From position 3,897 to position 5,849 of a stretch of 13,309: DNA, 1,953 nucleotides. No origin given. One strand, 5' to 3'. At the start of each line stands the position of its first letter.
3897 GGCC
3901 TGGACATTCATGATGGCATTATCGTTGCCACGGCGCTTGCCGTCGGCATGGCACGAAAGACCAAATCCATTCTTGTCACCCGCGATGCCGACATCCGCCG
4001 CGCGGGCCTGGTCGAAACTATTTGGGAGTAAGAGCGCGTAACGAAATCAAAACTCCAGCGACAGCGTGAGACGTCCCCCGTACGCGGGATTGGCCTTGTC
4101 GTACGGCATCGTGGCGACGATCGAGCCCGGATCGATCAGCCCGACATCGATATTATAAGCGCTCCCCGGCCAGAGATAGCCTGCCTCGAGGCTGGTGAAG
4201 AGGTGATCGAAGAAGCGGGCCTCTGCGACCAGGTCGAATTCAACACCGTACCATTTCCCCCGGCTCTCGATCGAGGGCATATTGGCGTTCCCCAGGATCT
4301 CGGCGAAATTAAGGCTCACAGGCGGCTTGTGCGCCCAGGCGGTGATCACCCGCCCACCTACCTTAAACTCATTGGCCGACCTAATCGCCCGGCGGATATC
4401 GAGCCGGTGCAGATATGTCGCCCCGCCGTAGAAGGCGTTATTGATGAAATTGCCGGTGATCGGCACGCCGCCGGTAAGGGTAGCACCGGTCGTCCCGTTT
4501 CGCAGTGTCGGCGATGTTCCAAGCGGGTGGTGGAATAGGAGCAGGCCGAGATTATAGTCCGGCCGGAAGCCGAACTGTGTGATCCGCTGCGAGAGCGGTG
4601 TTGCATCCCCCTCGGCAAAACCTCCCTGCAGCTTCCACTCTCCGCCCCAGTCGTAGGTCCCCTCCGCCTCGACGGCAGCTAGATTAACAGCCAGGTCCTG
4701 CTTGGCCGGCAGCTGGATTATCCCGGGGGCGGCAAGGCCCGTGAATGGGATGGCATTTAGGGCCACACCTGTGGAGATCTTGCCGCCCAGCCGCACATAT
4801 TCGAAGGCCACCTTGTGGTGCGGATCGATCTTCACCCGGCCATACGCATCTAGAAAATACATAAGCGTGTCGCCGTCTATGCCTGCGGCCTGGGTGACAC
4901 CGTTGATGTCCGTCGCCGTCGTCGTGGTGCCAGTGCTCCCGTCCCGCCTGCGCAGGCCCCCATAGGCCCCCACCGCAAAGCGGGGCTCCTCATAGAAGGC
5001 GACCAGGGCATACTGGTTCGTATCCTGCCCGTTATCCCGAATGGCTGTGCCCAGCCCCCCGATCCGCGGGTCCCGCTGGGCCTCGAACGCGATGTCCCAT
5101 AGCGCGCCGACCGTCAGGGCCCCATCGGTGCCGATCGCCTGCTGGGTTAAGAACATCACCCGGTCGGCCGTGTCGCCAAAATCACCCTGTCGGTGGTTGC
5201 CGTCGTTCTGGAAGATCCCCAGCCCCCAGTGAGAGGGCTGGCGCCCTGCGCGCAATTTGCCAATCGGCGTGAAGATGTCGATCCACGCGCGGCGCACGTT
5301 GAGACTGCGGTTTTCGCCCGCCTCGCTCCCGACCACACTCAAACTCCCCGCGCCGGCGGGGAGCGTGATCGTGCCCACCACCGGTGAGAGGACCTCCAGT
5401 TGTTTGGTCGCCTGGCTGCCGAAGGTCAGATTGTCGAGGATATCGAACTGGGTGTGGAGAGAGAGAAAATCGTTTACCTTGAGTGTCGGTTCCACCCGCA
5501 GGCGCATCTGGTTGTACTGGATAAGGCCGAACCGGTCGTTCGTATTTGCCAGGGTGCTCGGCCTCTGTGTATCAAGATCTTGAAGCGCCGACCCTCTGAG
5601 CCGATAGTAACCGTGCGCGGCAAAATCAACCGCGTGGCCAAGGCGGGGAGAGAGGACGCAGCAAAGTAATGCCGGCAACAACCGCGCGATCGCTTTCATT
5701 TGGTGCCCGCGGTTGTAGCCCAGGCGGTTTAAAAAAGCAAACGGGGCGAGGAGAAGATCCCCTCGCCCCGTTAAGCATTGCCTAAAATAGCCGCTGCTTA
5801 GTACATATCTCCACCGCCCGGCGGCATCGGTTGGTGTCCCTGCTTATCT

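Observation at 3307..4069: vapBC toxin-antitoxin cassette bracketed by 21-bp direct repeats that rebuild the 3' end of the outer-membrane-protein gene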

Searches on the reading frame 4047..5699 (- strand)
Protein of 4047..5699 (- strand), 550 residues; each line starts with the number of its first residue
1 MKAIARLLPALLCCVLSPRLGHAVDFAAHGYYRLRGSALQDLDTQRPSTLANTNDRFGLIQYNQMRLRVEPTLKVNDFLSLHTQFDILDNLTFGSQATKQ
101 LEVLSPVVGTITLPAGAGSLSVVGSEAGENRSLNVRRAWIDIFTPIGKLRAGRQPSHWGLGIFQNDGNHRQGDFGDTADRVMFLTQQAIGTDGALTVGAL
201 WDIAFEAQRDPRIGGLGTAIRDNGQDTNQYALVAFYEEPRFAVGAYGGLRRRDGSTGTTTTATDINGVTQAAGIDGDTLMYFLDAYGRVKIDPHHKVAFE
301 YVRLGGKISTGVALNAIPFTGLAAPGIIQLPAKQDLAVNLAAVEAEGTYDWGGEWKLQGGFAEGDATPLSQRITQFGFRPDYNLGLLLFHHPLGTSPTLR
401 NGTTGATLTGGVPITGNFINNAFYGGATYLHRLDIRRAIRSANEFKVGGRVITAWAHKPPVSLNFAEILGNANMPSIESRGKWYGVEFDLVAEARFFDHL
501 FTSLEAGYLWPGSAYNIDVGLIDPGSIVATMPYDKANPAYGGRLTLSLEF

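Call 4: search_protein_families(library=pfam, proteins=[window:4047-5699:-], max_evalue=0.01)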
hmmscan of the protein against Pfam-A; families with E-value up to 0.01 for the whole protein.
window:4047-5699:- (550 aa): 1 family
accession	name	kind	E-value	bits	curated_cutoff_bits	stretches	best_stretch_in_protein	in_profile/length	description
PF13372.12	Alginate_exp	-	4.3e-06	26.2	25.2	1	478-516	345-382/395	Alginate export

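Call 6: find_encoding_contigs(protein=window:4050-5699:-, flank=6000, max_places=10)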
Protein window:4050-5699:- (550 aa): no gene with exactly this product is on record in the collection.

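Call 8: find_related_loci(query=window:4050-5699:-, collection=genome_contigs, flank=6000)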
Query window:4050-5699:- (550 aa) in genome_contigs; peptide patterns used: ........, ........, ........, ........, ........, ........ (x = any residue, [..] = any of these).
60 stretches matched a pattern; 2 encode a relative of the query (tblastn E <= 1e-3); 2 distinct loci.
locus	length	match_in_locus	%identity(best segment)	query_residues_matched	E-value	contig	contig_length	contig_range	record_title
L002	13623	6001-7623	51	24-550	4e-171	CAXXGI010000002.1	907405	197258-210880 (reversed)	MAG: bacterium isolate 6c96434a-ce13-4ced-a411-5e06885b37c0 genome assembly, contig: contig_2, whole genome shotgun sequ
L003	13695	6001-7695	51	1-550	2e-172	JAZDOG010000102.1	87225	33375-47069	MAG: Pseudomonadota bacterium isolate MEGAHIT-group-0.760 k141_19111666, whole genome shotgun sequence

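Call 13: search_protein_families(library=pfam, proteins=[L003:7734-8078:-, L003:8249-9628:-, L002:7701-7928:-, L002:7716-8054:+, L002:8330-8725:-, L002:8892-10202:+, L002:7783-8112:+, L002:8342-8848:+], max_evalue=0.01)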
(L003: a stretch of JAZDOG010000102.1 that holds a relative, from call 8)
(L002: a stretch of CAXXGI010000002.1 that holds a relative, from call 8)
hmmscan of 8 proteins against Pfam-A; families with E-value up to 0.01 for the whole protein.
L003:7734-8078:- (115 aa): 0 families

L003:8249-9628:- (460 aa): 1 family
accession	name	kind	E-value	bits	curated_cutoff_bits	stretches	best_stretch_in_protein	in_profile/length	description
PF01212.27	Beta_elim_lyase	-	4.3e-82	276.1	27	1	49-426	1-287/288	Beta-eliminating lyase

L002:7701-7928:- (76 aa): 0 families

L002:7716-8054:+ (113 aa): 0 families

L002:8330-8725:- (132 aa): 0 families

L002:8892-10202:+ (437 aa): 6 families
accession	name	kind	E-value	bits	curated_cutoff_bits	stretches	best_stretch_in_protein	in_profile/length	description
PF01555.25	N6_N4_Mtase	-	9.7e-43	147.1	26.7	2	25-294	1-182/221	DNA methylase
PF13847.12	Methyltransf_31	-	1.1e-05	25.7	27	1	369-410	5-49/145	Methyltransferase domain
PF13649.12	Methyltransf_25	-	1.9e-05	25.7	27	1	371-412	1-44/97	Methyltransferase domain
PF08241.18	Methyltransf_11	-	0.00062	20.8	21.2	0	374-413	3-42/95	Methyltransferase domain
PF09445.16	Methyltransf_15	-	0.0014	18.7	22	0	370-410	3-43/165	RNA cap guanine-N2 methyltransferase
PF02086.21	MethyltransfD12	-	0.0043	17.3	22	1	370-412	23-65/253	D12 class N6 adenine-specific DNA methyltransferase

L002:7783-8112:+ (110 aa): 0 families

L002:8342-8848:+ (169 aa): 0 families

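Call 15: find_homologous_proteins(query=window:4050-5699:-, max_evalue=1e-20)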
Query window:4050-5699:- (550 aa): 229 proteins with E <= 1e-20 among 8000 candidates; the best 120 are listed.
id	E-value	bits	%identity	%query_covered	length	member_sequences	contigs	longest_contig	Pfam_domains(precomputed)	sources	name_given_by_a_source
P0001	0.0e+0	1260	100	100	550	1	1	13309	PF13372.13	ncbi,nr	ncbi:MAG: hypothetical protein HYV03_05745 [Deltaproteobacteria bacterium]|nr:hypothetical protein [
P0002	6.4e-295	997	79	98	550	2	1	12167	-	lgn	-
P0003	9.7e-295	997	79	98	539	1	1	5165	-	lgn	-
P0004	1.9e-253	860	71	96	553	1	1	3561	-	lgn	-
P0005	4.4e-251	852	68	99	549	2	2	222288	PF13609.13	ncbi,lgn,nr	ncbi:MAG: hypothetical protein HY696_12155 [Deltaproteobacteria bacterium]|nr:hypothetical protein [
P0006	4.9e-249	846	68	100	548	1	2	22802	-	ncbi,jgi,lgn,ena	-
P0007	2.1e-245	834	68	96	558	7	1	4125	-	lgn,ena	-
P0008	1.8e-241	821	66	96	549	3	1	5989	-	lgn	-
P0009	1.4e-240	818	66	100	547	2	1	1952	-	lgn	-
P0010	5.9e-238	809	66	99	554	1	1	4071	-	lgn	-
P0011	6.0e-238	809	65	96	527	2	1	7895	-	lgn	-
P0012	1.4e-237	808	65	98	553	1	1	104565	-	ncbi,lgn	-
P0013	5.9e-237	806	64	96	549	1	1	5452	-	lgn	-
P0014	1.5e-236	805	66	96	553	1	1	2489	-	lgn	-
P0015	1.0e-230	785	66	96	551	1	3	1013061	-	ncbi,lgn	-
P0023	1.1e-216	739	60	99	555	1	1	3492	-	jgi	jgi:uncharacterized protein (TIGR04551 family)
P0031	4.4e-208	711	59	96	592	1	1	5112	-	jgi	jgi:uncharacterized protein (TIGR04551 family)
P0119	4.4e-170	585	52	96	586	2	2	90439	-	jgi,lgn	jgi:uncharacterized protein (TIGR04551 family)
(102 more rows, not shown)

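Call 16: find_encoding_contigs(protein=P0002, flank=6000, max_places=3)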
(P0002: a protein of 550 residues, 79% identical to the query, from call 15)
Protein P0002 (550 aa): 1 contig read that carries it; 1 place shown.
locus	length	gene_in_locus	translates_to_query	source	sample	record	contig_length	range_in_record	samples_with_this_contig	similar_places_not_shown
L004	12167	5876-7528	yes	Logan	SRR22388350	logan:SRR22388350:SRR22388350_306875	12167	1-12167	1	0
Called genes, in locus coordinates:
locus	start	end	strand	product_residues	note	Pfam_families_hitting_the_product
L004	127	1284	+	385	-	PF00266:Aminotran_5, PF01053:Cys_Met_Meta_PP (weak)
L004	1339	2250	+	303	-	PF00389:2-Hacid_dh, PF02826:2-Hacid_dh_C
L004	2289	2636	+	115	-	PF05635:23S_rRNA_IVP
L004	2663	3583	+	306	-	-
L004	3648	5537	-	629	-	-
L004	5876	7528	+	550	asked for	-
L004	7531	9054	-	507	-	PF04389:Peptidase_M28 (weak), PF01546:Peptidase_M20 (weak)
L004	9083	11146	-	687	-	-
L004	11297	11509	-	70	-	-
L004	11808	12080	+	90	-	PF00216:Bac_DNA_binding, PF18291:HU-HIG (weak), PF18175:HU-CCDC81_bac_2 (weak), PF18289:HU-CCDC81_euk_2 (weak)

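Call 17: find_encoding_contigs(protein=P0003, flank=6000, max_places=3)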
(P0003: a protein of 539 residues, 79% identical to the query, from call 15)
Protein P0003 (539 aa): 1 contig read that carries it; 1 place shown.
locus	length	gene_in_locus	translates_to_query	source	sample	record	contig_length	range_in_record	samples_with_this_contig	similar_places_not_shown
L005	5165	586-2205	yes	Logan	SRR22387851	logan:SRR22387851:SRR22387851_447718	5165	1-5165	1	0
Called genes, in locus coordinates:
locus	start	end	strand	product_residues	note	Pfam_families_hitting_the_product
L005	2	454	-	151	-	?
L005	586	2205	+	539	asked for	-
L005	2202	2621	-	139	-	PF01850:PIN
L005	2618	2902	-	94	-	PF02604:PhdYeFM_antitox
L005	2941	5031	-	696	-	-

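Call 18: find_encoding_contigs(protein=P0005, flank=6000, max_places=3)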
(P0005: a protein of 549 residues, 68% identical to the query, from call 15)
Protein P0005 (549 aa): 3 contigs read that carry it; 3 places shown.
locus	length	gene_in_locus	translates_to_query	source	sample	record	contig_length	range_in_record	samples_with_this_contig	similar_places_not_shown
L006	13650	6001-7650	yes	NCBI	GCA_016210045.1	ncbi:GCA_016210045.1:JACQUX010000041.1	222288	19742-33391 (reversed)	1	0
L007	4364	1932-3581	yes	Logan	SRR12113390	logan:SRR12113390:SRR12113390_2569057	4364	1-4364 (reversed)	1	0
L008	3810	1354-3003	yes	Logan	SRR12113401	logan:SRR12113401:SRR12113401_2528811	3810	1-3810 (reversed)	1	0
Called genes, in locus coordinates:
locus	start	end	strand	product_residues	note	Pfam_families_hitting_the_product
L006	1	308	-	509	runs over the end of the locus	-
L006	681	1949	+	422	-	-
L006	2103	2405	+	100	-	PF00166:Cpn10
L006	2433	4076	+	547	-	PF00118:Cpn60_TCP1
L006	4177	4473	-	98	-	PF01371:Trp_repressor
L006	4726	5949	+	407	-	PF01209:Ubie_methyltran, PF13489:Methyltransf_23, PF08241:Methyltransf_11, PF08242:Methyltransf_12, PF13649:Methyltransf_25, PF13847:Methyltransf_31 (weak)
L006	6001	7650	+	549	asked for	PF13609:Porin_4 (faint)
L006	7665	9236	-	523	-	PF00089:Trypsin, PF13365:Trypsin_2, PF00595:PDZ, PF13180:PDZ_2, PF14685:PDZ_Tricorn (faint), PF17820:PDZ_6, PF00595:PDZ, PF17820:PDZ_6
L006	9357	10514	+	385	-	PF07690:MFS_1, PF12832:MFS_1_like (weak), PF00083:Sugar_tr, PF07690:MFS_1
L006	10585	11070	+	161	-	PF04461:YajQ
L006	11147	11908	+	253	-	-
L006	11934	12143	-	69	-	-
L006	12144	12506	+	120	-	PF02498:Bro-N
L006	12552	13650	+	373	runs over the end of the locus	PF01527:HTH_Tnp_1, PF00665:rve, PF13683:rve_3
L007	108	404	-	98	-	PF01371:Trp_repressor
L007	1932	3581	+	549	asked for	PF13609:Porin_4 (faint)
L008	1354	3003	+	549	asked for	PF13609:Porin_4 (faint)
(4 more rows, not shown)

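Call 34: find_related_loci(query=A2, collection=metagenome_contigs, flank=4000)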
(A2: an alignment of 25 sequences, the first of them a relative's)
Query A2 (550 aa) in metagenome_contigs; peptide patterns used: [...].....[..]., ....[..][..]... (x = any residue, [..] = any of these).
121 stretches matched a pattern; 76 encode a relative of the query (tblastn E <= 1e-3); 76 distinct loci.
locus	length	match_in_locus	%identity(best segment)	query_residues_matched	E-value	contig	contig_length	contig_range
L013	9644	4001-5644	68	1-550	0e+0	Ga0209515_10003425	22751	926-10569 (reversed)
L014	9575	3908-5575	59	14-550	0e+0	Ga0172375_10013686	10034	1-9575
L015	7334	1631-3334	57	7-550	0e+0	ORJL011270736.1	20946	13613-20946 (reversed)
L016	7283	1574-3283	58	3-550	0e+0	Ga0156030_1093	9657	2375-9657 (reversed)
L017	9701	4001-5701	55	3-550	0e+0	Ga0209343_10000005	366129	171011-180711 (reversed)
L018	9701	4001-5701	55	3-550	0e+0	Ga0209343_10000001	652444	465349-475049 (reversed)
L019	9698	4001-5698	54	2-550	0e+0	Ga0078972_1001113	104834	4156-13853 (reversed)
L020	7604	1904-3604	52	11-550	0e+0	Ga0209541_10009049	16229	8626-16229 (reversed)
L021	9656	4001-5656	55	13-550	0e+0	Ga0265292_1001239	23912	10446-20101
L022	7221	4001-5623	54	22-550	0e+0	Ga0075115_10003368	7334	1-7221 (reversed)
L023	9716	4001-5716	51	6-550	0e+0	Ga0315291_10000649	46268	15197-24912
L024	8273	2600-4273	53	1-550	0e+0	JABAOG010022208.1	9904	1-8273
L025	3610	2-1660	51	22-550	0e+0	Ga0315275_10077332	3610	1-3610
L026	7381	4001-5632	54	20-550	0e+0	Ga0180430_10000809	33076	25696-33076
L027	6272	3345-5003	51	22-550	0e+0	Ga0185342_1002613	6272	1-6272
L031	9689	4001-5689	51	2-550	4e-172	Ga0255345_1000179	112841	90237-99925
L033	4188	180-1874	50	5-550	4e-176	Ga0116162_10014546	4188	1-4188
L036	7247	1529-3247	45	7-550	2e-154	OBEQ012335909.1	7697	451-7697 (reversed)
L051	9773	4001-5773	40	2-550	5e-129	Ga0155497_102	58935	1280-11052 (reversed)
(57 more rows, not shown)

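Call 38: search_protein_families(library=pfam, proteins=[L036:3250-3591:-, L036:3588-3902:-, L026:5651-5899:-, L026:5983-6372:-, L031:5790-6038:-, L031:6102-6419:-, L033:2050-2301:-, L033:2325-2660:-, L051:6751-7182:-, L051:7182-7427:-], max_evalue=0.01)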
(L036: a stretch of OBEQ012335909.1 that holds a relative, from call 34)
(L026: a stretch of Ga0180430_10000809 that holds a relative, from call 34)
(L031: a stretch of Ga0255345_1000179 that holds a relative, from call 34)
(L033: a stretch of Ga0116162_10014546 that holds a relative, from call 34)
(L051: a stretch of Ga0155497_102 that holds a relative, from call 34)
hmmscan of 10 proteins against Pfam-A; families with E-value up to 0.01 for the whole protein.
L036:3250-3591:- (114 aa): 0 families

L036:3588-3902:- (105 aa): 0 families

L026:5651-5899:- (83 aa): 0 families

L026:5983-6372:- (130 aa): 0 families

L031:5790-6038:- (83 aa): 0 families

L031:6102-6419:- (106 aa): 0 families

L033:2050-2301:- (84 aa): 0 families

L033:2325-2660:- (112 aa): 0 families

L051:6751-7182:- (144 aa): 1 family
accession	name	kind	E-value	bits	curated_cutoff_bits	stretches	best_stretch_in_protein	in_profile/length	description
PF01850.27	PIN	-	4.9e-10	40.5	23.6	1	2-135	1-119/120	PIN domain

L051:7182-7427:- (82 aa): 0 families

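Call 60: find_encoding_contigs(protein=P0004, flank=4000, max_places=2)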
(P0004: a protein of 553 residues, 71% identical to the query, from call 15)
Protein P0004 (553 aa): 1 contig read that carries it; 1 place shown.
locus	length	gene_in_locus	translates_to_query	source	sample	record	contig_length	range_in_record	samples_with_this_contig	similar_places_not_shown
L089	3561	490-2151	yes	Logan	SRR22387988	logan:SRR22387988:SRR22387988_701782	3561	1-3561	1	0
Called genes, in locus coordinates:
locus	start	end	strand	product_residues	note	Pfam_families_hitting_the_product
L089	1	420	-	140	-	?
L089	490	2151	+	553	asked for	-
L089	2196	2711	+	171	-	PF00210:Ferritin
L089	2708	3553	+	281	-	PF00106:adh_short, PF08659:KR, PF13561:adh_short_C2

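Call 61: find_encoding_contigs(protein=P0011, flank=4000, max_places=2)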
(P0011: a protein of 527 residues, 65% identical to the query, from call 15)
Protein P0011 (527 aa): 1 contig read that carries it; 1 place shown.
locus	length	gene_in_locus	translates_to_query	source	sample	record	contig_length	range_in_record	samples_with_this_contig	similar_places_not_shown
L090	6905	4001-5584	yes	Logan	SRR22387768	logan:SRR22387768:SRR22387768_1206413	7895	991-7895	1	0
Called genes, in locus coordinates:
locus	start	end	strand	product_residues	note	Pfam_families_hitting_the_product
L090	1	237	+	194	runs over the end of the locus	PF01909:NTP_transf_2 (weak), PF18765:Polbeta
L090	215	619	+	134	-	PF08780:NTase_sub_bind, PF01934:HepT-like (weak)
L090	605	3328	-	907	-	-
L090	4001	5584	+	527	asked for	-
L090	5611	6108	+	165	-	PF00210:Ferritin, PF02915:Rubrerythrin (weak)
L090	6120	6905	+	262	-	?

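Call 62: find_encoding_contigs(protein=P0008, flank=4000, max_places=2)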
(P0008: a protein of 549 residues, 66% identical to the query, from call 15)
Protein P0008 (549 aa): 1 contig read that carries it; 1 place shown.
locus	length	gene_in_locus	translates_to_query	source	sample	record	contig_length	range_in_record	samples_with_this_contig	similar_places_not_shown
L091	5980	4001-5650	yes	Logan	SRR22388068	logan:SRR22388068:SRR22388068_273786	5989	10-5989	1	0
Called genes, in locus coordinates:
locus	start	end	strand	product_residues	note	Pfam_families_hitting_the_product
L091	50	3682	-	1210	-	-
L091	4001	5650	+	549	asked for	-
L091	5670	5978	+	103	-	?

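Call 68: search_protein_families(library=ncbifam, proteins=[window:4050-5699:-], max_evalue=0.001)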
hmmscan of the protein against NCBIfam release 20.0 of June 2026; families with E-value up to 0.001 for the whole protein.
window:4050-5699:- (550 aa): 1 family
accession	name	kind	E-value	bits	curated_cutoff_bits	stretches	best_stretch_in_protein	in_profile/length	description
TIGR04551.1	TIGR04551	subfamily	3.6e-35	121.9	300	1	28-232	3-220/519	TIGR04551 family protein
